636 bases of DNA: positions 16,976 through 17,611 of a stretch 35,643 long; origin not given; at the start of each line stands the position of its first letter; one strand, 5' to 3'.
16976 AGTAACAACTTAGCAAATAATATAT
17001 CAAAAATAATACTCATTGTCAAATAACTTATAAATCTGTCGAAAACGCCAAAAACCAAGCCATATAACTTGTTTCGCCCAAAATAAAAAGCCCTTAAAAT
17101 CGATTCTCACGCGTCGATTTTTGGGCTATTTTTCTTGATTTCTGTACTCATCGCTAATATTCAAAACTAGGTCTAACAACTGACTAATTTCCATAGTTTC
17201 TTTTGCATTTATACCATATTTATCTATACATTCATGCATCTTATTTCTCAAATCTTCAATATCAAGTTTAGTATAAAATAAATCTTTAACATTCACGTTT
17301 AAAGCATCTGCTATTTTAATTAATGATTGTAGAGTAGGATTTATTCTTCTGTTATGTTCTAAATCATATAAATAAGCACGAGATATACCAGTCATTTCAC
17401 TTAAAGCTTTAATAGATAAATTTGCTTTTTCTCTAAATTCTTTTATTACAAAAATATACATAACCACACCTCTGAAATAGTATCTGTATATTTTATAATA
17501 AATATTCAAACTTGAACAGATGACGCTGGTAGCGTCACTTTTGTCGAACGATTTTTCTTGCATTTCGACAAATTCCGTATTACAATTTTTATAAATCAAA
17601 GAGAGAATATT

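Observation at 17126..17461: Accessory-island regulator fusing a SinR/XRE-type HTH to a Spo0E-like phosphatase motif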

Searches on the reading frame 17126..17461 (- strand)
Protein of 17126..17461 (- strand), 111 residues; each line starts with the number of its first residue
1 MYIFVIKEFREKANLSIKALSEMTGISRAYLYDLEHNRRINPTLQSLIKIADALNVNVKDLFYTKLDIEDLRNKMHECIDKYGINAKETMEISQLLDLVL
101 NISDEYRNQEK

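Call 3: search_protein_families(library=pfam, proteins=[window:17129-17461:-], max_evalue=10)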
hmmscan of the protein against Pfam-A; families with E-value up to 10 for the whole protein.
seq(111 aa): 14 families
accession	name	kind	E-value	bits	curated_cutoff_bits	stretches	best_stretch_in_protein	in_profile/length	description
PF01381.28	HTH_3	-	2.9e-15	56.5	23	1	6-60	1-54/55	Helix-turn-helix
PF12844.13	HTH_19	-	5.6e-12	45.8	30.2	1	6-62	4-59/64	Helix-turn-helix domain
PF13443.12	HTH_26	-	1.9e-11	44.4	22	1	6-64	2-60/63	Cro/C1-type HTH DNA-binding domain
PF09388.15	SpoOE-like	-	1e-09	38.6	23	1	66-101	3-38/42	Spo0E like sporulation regulatory protein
PF13560.12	HTH_31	-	3.5e-07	30.9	27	1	7-57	7-57/64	Helix-turn-helix domain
PF13413.12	HTH_25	-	8.4e-05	22.8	24.6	1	7-38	3-34/62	Helix-turn-helix domain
PF19776.5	DUF6262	-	0.0008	20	29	1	10-48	29-64/110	Family of unknown function (DUF6262)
PF04322.17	DUF473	-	0.01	16.2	25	1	23-73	6-57/118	Protein of unknown function (DUF473)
PF13412.12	HTH_24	-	0.01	15.9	21.9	1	6-29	9-32/48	Winged helix-turn-helix DNA-binding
PF13744.12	HTH_37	-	0.051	13.8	27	1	2-58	19-75/80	Helix-turn-helix domain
PF14523.12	Syntaxin_2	-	0.075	13.5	26.5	1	43-101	8-65/134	Syntaxin-like protein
PF12728.13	HTH_17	-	0.13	12.9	27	1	15-43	2-30/51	Helix-turn-helix domain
PF08279.18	HTH_11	-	0.16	12.3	25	1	6-29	6-30/55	HTH domain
PF03711.20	OKR_DC_1_C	-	0.17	12.6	24.2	1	61-106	10-55/132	Orn/Lys/Arg decarboxylase, C-terminal domain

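Call 4: search_protein_families(library=ncbifam, proteins=[window:17129-17461:-], max_evalue=10)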
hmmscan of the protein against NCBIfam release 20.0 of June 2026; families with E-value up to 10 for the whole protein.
seq(111 aa): 19 families
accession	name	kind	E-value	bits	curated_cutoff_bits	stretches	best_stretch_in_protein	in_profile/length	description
NF046032.1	TransRegSlrRBacil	equivalog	4.2e-10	39.9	250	1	5-100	5-100/149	HTH-type transcriptional regulator SlrR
NF041951.1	phage_RstR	subfamily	3.8e-08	33.5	80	1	6-100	7-101/108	RstR family transcriptional repressor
NF003162.0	PRK04140.1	equivalog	4.8e-07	29.1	263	1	5-70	130-190/317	transcriptional regulator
NF038139.1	Reg_Aceta_RamB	equivalog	2.2e-06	26.6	700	1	6-99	7-96/465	acetate metabolism transcriptional regulator RamB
NF006015.0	PRK08154.1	subfamily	3.4e-06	26.4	204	1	6-66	35-94/314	anaerobic benzoate catabolism transcriptional regulator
NF010465.0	PRK13890.1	equivalog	1.1e-05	25.5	96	1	9-71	13-75/121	conjugal transfer protein TrbA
TIGR03070.1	couple_hipB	subfamily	4.4e-05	23.3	71.65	1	6-56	7-56/58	type II toxin-antitoxin system Y4mF family antitoxin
NF048000.1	ECH1013_TF_S24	equivalog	7.4e-05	22.7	300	1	6-61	7-62/204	ECH_1013 family putative transcriptional regulator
NF047948.1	male_kill_WMK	equivalog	0.00014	21.4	300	1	6-105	10-115/300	WO male-killing family protein Wmk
TIGR00270.2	TIGR00270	equivalog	0.00064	19.6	110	1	2-59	76-132/159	multiprotein bridging factor aMBF1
TIGR02684.1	dnstrm_HI1420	hypoth_equivalog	0.00078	19.6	53.7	1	17-59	46-87/89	addiction module antidote protein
NF003054.0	PRK03975.1-1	equivalog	0.0084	16.1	239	1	15-101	52-137/171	putative transcriptional regulator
NF041450.1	MobP1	subfamily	0.0097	15.3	200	1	36-92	158-211/321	MobP1 family relaxase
NF007271.0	PRK09726.1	equivalog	0.01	15.8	79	1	6-58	17-68/88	type II toxin-antitoxin system antitoxin HipB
NF009532.0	PRK12895.1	equivalog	0.012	15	414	1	46-100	162-215/286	prenyltransferase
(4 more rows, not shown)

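Call 5: search_protein_families(library=phrogs, proteins=[window:17129-17461:-], max_evalue=10)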
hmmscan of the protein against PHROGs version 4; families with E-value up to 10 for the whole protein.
seq(111 aa): 37 families (the best 25 are shown)
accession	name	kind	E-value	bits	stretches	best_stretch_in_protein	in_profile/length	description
phrog_8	-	transcription regulation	8.8e-13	49.4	1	6-65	81-139/346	transcriptional regulator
phrog_3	-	transcription regulation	1.3e-12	49.3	1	5-74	92-158/430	transcriptional repressor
phrog_4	-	transcription regulation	1e-08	35.6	1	6-71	141-201/400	transcriptional repressor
phrog_1373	-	transcription regulation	2.9e-08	34.9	1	5-62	67-123/166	transcriptional regulator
phrog_7241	-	transcription regulation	3.2e-07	31.4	1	8-61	68-120/122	transcriptional regulator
phrog_2439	-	transcription regulation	3.8e-07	30.3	1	6-65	12-70/367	transcriptional regulator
phrog_5823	-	transcription regulation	1.3e-06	28.8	1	6-70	11-75/404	transcriptional regulator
phrog_2967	-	transcription regulation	8.4e-06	26.5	1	6-77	15-92/225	transcriptional regulator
phrog_32768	-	unknown function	6.5e-05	22.8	1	5-73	13-80/446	-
phrog_2104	-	unknown function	0.00015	22.9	1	6-52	44-91/103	-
phrog_35195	-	unknown function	0.00021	22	1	6-92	7-91/159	-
phrog_21705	-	unknown function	0.0003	21.4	1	11-64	129-181/184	-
phrog_18376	-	unknown function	0.0015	19.8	1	5-61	83-138/141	-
phrog_18104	-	transcription regulation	0.0017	19.2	1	11-55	12-53/57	transcriptional regulator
phrog_1994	-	DNA, RNA and nucleotide metabolism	0.0022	18.9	1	6-108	4-108/170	DNA binding protein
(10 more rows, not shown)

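Call 8: search_solved_structures(query=window:17129-17461:-, max_evalue=1, show_alignments=3)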
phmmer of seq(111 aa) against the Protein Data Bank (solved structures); distinct sequences matched with E-value up to 1: 34.
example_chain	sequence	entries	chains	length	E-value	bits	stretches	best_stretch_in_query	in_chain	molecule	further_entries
5tn0_A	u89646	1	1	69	1e-07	35.3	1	6-65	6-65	HTH-type transcriptional regulator SinR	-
3qq6_A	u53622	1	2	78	1.5e-07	34.8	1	6-65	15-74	HTH-type transcriptional regulator sinR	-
1b0n_A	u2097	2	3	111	1.9e-07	34.5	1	6-68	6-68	PROTEIN (SINR PROTEIN) | HTH-TYPE TRANSCRIPTIONAL REGULATOR SINR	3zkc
7t5u_A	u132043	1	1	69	1e-06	32.1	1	6-58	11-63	Helix-turn-helix domain-containing protein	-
6rnz_A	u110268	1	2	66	2.6e-06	30.8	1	6-62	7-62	HTH-type transcriptional regulator DdrOC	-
6jq1_A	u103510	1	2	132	9.4e-06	29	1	6-62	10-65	Transcriptional regulator, XRE family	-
6rmq_A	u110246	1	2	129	1.3e-05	28.6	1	6-62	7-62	HTH-type transcriptional regulator DdrOC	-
6rnx_A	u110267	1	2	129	1.3e-05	28.6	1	6-62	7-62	HTH-type transcriptional regulator DdrOC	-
8ezt_A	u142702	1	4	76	0.0001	25.7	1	6-59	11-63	HipB(Lp)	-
1utx_A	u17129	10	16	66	0.00011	25.6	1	3-63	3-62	CYLR2 | cytolysin regulator 2 | PUTATIVE TRANSCRIPTION REGULATOR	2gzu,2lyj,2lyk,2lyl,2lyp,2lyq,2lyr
2xiu_A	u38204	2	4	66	0.00015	25.2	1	3-63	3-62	CYLR2 | CYLR2 SYNONYM CYTOLYSIN REPRESSOR 2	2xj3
8bny_A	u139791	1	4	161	0.00032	24.1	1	8-57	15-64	Immunity repressor protein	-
1y9q_A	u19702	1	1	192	0.00089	22.7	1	6-62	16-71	transcriptional regulator, HTH_3 family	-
1y7y_A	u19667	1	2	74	0.0015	22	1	6-62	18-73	C.AhdI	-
7p4a_A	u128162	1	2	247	0.0019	21.7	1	5-61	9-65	Stl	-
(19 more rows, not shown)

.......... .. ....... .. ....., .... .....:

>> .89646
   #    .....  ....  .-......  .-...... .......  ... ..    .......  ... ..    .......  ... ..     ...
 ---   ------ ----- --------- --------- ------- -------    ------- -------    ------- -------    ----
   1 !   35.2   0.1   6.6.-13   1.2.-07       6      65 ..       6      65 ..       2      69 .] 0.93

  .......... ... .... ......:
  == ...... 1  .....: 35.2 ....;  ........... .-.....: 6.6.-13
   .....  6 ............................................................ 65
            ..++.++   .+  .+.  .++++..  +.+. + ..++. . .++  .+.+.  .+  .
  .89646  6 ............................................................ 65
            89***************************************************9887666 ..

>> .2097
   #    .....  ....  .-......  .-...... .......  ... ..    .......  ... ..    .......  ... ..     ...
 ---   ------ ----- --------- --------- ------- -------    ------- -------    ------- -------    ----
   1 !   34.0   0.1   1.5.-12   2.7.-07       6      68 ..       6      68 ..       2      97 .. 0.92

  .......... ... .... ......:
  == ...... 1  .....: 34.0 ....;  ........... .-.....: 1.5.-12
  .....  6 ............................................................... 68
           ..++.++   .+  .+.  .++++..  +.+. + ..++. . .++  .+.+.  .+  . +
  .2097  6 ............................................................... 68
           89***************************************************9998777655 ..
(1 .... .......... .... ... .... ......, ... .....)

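Call 9: find_homologous_proteins(query=window:17129-17461:-)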
Query seq(111 aa) (111 aa): 68 proteins with E <= 0.001 among 69 candidates.
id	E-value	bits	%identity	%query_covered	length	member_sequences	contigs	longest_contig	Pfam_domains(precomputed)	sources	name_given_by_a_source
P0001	1.1e-61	223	96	100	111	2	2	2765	PF12844.14,PF01381.29,PF09388.16,PF13560.13,PF13443.13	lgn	-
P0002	2.2e-55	203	87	100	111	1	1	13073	PF12844.14,PF01381.29,PF09388.16,PF13560.13,PF13443.13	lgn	-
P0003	1.9e-46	174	80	96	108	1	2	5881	PF12844.14,PF13413.13,PF01381.29,PF09388.16,PF13443.13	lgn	-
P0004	4.6e-46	173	74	100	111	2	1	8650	PF12844.14,PF13413.13,PF01381.29,PF09388.16,PF13443.13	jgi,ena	-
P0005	2.5e-44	167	77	96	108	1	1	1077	PF12844.14,PF01381.29,PF09388.16,PF13443.13,PF19776.6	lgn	-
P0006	3.3e-44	167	77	96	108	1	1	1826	PF12844.14,PF01381.29,PF09388.16,PF13443.13,PF19776.6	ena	-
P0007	6.3e-44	166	76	95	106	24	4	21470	PF12844.14,PF01381.29,PF09388.16,PF13443.13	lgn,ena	-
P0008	7.9e-44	166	77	96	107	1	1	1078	PF12844.14,PF01381.29,PF09388.16,PF13443.13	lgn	-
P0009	3.1e-43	164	76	95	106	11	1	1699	PF12844.14,PF01381.29,PF09388.16,PF13443.13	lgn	-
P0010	5.5e-43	163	73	96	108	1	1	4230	PF12844.14,PF01381.29,PF09388.16,PF13443.13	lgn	-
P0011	6.4e-42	160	75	92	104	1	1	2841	PF12844.14,PF01381.29,PF09388.16,PF13443.13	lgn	-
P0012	3.7e-40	154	69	96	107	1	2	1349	PF12844.14,PF01381.29,PF09388.16,PF13443.13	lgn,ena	-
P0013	2.9e-39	151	70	96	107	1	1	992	PF12844.14,PF13413.13,PF01381.29,PF09388.16,PF13443.13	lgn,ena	-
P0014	9.9e-39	149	69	96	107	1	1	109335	PF12844.14,PF13413.13,PF01381.29,PF09388.16,PF13443.13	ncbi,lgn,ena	-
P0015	8.9e-38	146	69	95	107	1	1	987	PF12844.14,PF01381.29,PF09388.16,PF13443.13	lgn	-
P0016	1.8e-37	145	65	96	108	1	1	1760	PF12844.14,PF13413.13,PF01381.29,PF09388.16,PF13443.13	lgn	-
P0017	7.0e-36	140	68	92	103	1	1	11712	PF12844.14,PF13413.13,PF01381.29,PF09388.16,PF13443.13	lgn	-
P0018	8.3e-36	140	67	95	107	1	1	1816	PF12844.14,PF01381.29,PF09388.16,PF13443.13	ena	-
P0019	5.4e-35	137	66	95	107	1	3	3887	PF12844.14,PF13413.13,PF01381.29,PF09388.16,PF13443.13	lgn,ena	-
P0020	1.0e-34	136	64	95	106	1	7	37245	PF12844.14,PF13413.13,PF01381.29,PF09388.16,PF13443.13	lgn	-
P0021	1.4e-34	136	64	95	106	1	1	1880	PF12844.14,PF13413.13,PF01381.29,PF09388.16,PF13443.13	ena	-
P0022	2.8e-34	135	67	92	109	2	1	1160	PF12844.14,PF01381.29,PF09388.16,PF13443.13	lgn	-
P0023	4.4e-34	134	63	95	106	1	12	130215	PF12844.14,PF13413.13,PF01381.29,PF09388.16,PF13443.13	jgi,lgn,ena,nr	nr:MAG TPA: helix-turn-helix domain protein [Caudoviricetes sp.]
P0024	5.2e-34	134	63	95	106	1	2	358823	PF12844.14,PF13413.13,PF01381.29,PF09388.16,PF13443.13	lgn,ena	-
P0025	1.6e-33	133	62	95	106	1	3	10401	PF12844.14,PF13413.13,PF01381.29,PF09388.16,PF13443.13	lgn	-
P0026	4.1e-33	131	62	92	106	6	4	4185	PF12844.14,PF13413.13,PF01381.29,PF09388.16,PF13443.13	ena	-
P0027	1.4e-32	130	64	92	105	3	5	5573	PF12844.14,PF01381.29,PF09388.16,PF13443.13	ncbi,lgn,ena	-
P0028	2.3e-32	129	66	92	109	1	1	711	PF12844.14,PF01381.29,PF09388.16,PF13443.13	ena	-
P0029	3.5e-32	128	65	92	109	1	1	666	PF12844.14,PF01381.29,PF09388.16,PF13443.13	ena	-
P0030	4.8e-32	128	59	95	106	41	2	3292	PF12844.14,PF01381.29,PF09388.16,PF13443.13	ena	-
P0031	1.1e-31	127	63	92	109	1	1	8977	PF12844.14,PF01381.29,PF09388.16,PF13443.13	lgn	-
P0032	1.6e-31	126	60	93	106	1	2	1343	PF12844.14,PF01381.29,PF09388.16,PF13443.13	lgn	-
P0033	4.5e-31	125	63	92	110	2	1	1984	PF12844.14,PF01381.29,PF09388.16,PF13443.13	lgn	-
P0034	5.0e-31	125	59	92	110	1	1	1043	PF12844.14,PF01381.29,PF09388.16,PF13443.13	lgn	-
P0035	6.4e-31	124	58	94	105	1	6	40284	PF12844.14,PF01381.29,PF09388.16,PF13443.13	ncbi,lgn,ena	-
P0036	8.6e-31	124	63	92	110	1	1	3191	PF12844.14,PF01381.29,PF09388.16,PF13443.13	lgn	-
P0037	1.5e-30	123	65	92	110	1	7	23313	PF12844.14,PF01381.29,PF09388.16,PF13443.13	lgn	-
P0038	3.0e-30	122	61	92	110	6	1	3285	PF12844.14,PF01381.29,PF09388.16,PF13443.13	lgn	-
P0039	5.2e-30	121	60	92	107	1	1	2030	PF12844.14,PF01381.29,PF09388.16,PF13443.13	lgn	-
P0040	1.4e-29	120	59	92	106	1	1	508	PF12844.14,PF13413.13,PF01381.29,PF09388.16,PF13443.13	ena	-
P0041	1.5e-29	120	58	93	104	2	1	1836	PF12844.14,PF13413.13,PF01381.29,PF09388.16,PF13443.13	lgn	-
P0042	2.6e-29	119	57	92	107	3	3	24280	PF12844.14,PF13413.13,PF01381.29,PF09388.16,PF13443.13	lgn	-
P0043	4.5e-29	118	57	92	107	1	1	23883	PF12844.14,PF01381.29,PF09388.16,PF13443.13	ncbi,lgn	-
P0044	2.2e-28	116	55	92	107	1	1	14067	PF12844.14,PF01381.29,PF09388.16,PF13443.13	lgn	-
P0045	2.6e-28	116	55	92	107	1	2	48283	PF12844.14,PF01381.29,PF09388.16,PF13443.13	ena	-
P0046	2.7e-28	116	55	92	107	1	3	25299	PF12844.14,PF01381.29,PF09388.16,PF13443.13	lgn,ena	-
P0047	3.1e-28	116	55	92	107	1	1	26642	PF12844.14,PF01381.29,PF09388.16,PF13443.13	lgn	-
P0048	9.6e-28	114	55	92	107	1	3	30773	PF12844.14,PF01381.29,PF09388.16,PF13443.13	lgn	-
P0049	1.0e-27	114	55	92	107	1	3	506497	PF12844.14,PF01381.29,PF09388.16,PF13443.13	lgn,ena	-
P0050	1.1e-27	114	55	92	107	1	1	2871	PF12844.14,PF01381.29,PF09388.16,PF13443.13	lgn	-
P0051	1.1e-27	114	55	95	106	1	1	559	PF12844.14,PF01381.29,PF09388.16,PF13560.13,PF13443.13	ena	-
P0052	1.7e-27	113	59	92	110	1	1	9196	PF13744.13,PF12844.14,PF01381.29,PF09388.16,PF13443.13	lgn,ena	-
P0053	4.0e-27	112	54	92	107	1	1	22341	PF12844.14,PF01381.29,PF09388.16,PF13443.13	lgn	-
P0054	4.6e-27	112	55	92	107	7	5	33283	PF12844.14,PF01381.29,PF09388.16,PF13443.13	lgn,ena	-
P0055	6.2e-27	112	60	92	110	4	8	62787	PF12844.14,PF01381.29,PF09388.16,PF13443.13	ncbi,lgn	-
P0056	1.2e-26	111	57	92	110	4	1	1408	PF12844.14,PF01381.29,PF09388.16,PF13443.13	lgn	-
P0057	1.1e-25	107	54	97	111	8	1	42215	PF12844.14,PF01381.29,PF09388.16,PF13443.13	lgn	-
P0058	2.3e-25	106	52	92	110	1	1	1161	PF12844.14,PF01381.29,PF09388.16,PF13443.13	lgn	-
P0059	4.6e-25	106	55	75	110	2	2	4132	PF12844.14,PF01381.29,PF09388.16,PF13443.13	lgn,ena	-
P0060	1.3e-24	104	52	92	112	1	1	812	PF12844.14,PF01381.29,PF09388.16,PF13443.13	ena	-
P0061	2.7e-24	103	57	83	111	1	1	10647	PF12844.14,PF01381.29,PF09388.16,PF13443.13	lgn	-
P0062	1.1e-23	101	54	92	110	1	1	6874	PF12844.14,PF01381.29,PF09388.16,PF13443.13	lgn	-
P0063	6.0e-23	99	53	92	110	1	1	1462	PF12844.14,PF01381.29,PF09388.16,PF13443.13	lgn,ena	-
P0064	1.6e-22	97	51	92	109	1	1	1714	PF12844.14,PF01381.29,PF09388.16,PF13443.13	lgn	-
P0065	1.7e-22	97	51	92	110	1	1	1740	PF12844.14,PF01381.29,PF09388.16,PF13443.13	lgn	-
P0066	1.7e-21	94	49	93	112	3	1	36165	PF12844.14,PF01381.29,PF09388.16,PF13443.13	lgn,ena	-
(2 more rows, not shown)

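Call 15: find_related_loci(query=A1, collection=genome_contigs, flank=6000)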
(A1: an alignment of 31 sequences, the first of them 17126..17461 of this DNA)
Query A1 (111 aa) in genome_contigs; peptide patterns used: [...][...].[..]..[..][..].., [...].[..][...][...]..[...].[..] (x = any residue, [..] = any of these).
126 stretches matched a pattern; 53 encode a relative of the query (tblastn E <= 1e-3); 53 distinct loci.
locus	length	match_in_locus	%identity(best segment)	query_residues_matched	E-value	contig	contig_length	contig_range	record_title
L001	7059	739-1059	69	1-107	9e-46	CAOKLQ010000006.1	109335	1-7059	MAG TPA_asm: uncultured Clostridium sp. isolate SRR15604508_bin.6_metawrap_v1.3_MAG genome assembly, contig: NODE.153_le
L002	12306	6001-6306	55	1-102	1e-37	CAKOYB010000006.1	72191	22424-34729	MAG: uncultured Clostridia bacterium isolate REFINED_METABAT215_TOP10_CONTIGS_1500_ASSEMBLY_K77_MERGED__Hadza_MoBio_hadz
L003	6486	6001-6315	58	1-105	4e-37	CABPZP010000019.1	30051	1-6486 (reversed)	MAG TPA_asm: uncultured Clostridium sp. isolate MGYG-HGUT-00384 genome assembly, contig: GUT_GENOME008342_19, whole geno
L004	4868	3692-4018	51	1-109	2e-36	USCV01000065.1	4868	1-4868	uncultured Clostridium sp. isolate UMGS1594 genome assembly, contig: NODE_3700_length_4868_cov_20.234573, whole genome s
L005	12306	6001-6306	57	1-102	3e-36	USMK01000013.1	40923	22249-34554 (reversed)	uncultured Clostridium sp. isolate UMGS1864 genome assembly, contig: NODE_231_length_40923_cov_4.595405, whole genome sh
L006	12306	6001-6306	59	1-102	3e-36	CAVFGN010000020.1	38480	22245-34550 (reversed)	Alistipes finegoldii isolate H07606-L1_cleanbin_000035 genome assembly, contig: Spades_H07606-L1_contig_751, whole genom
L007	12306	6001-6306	56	1-102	6e-35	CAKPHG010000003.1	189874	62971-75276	MAG: uncultured Clostridia bacterium isolate REFINED_METABAT215_TOP10_CONTIGS_1500_ASSEMBLY_K77_MERGED__Hadza_MoBio_hadz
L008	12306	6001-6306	61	1-102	7e-34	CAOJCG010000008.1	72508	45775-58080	MAG TPA_asm: uncultured Clostridiaceae bacterium isolate SRR13428083_bin.1_metawrap_v1.3_MAG genome assembly, contig: NO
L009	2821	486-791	54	1-102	4e-34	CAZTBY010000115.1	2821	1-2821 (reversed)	MAG TPA_asm: uncultured Clostridium sp. isolate binchicken_co323_61 genome assembly, contig: NODE_41453_length_2821_cov_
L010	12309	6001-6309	54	1-103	8e-34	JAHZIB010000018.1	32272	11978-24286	MAG: Clostridiales bacterium isolate HRGM_Genome_3375 HRGM_Genome_3375_18, whole genome shotgun sequence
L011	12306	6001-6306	54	1-102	1e-33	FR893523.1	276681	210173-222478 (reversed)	Clostridium sp. CAG:452 genomic scaffold, scf29, whole genome shotgun sequence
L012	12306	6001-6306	52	1-102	4e-33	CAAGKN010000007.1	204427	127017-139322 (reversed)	MAG TPA_asm: Clostridia bacterium, isolate HGM13686, WGS project CAAGKN010000000 data, contig: SRS476302_88_k119_74461,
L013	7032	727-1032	52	1-102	2e-32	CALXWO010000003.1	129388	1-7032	MAG: uncultured Clostridia bacterium isolate BRZ_DA__bin48 genome assembly, contig: BRZ_DA__NODE_217_length_129388_cov_1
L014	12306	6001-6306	52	1-102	7e-32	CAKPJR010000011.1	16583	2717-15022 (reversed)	MAG: uncultured Clostridia bacterium isolate REFINED_METABAT215_TOP10_CONTIGS_1500_ASSEMBLY_K77_MERGED__Hadza_MoBio_C-RE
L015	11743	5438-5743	50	1-102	1e-31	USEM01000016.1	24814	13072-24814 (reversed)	uncultured Clostridium sp. isolate UMGS1640 genome assembly, contig: NODE_978_length_24814_cov_59.954643, whole genome s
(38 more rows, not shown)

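Call 16: find_related_loci(query=A1, collection=viral_contigs, flank=6000)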
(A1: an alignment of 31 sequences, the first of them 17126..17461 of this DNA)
Query A1 (111 aa) in viral_contigs; peptide patterns used: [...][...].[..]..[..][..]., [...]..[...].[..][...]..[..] (x = any residue, [..] = any of these).
89 stretches matched a pattern; 54 encode a relative of the query (tblastn E <= 1e-3); 54 distinct loci.
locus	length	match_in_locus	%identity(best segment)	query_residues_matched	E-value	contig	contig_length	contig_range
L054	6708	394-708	63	1-105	1e-40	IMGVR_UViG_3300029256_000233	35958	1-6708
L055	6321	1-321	55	1-107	1e-37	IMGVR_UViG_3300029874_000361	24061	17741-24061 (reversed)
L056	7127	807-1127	55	1-107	1e-37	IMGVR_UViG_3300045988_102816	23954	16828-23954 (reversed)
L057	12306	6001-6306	59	1-102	2e-37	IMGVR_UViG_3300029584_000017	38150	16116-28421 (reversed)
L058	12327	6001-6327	52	1-109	5e-37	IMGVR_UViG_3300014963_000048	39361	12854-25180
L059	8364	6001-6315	55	1-105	1e-36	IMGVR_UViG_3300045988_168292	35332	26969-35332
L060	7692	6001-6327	52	1-109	1e-36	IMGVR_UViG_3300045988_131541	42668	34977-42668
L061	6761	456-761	55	1-102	5e-36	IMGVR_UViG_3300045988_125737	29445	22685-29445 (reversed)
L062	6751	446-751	55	1-102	5e-36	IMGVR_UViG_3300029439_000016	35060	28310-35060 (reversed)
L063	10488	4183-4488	54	1-102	1e-35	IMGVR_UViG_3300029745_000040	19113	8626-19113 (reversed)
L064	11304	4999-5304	55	1-102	2e-35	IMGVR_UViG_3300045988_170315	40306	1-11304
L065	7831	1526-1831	55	1-102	2e-35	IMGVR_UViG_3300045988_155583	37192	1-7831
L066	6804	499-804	56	1-102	2e-35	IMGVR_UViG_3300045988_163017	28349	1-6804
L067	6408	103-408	56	1-102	4e-35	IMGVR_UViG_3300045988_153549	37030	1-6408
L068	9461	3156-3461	57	1-102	3e-35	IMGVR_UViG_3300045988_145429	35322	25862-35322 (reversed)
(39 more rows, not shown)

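Call 27: predict_structure(alignment_id=A1)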
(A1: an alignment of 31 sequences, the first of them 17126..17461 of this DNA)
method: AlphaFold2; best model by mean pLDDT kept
length: 111 residues; sequences in the alignment: 31
mean_pLDDT: 76.2   pTM: 0.59
mean pLDDT of the five models: 76.2, 75.7, 73.8, 70.4, 58.8
residues with pLDDT >= 90: 9; 70-90: 71; 50-70: 26; < 50: 5
segments of 3 or more residues with pLDDT < 50: 109-111
pLDDT, mean of each block of 10 residues (from residue 1): 79 90 89 80 78 82 68 78 76 69 53 37
secondary structure, 60 per line:
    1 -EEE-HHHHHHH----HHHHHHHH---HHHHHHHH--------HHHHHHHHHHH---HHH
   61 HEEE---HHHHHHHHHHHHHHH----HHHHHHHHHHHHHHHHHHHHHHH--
elements in order: E2-4 H6-12 H17-24 H28-35 H44-54 H58-61 E62-64 H68-82 H87-109
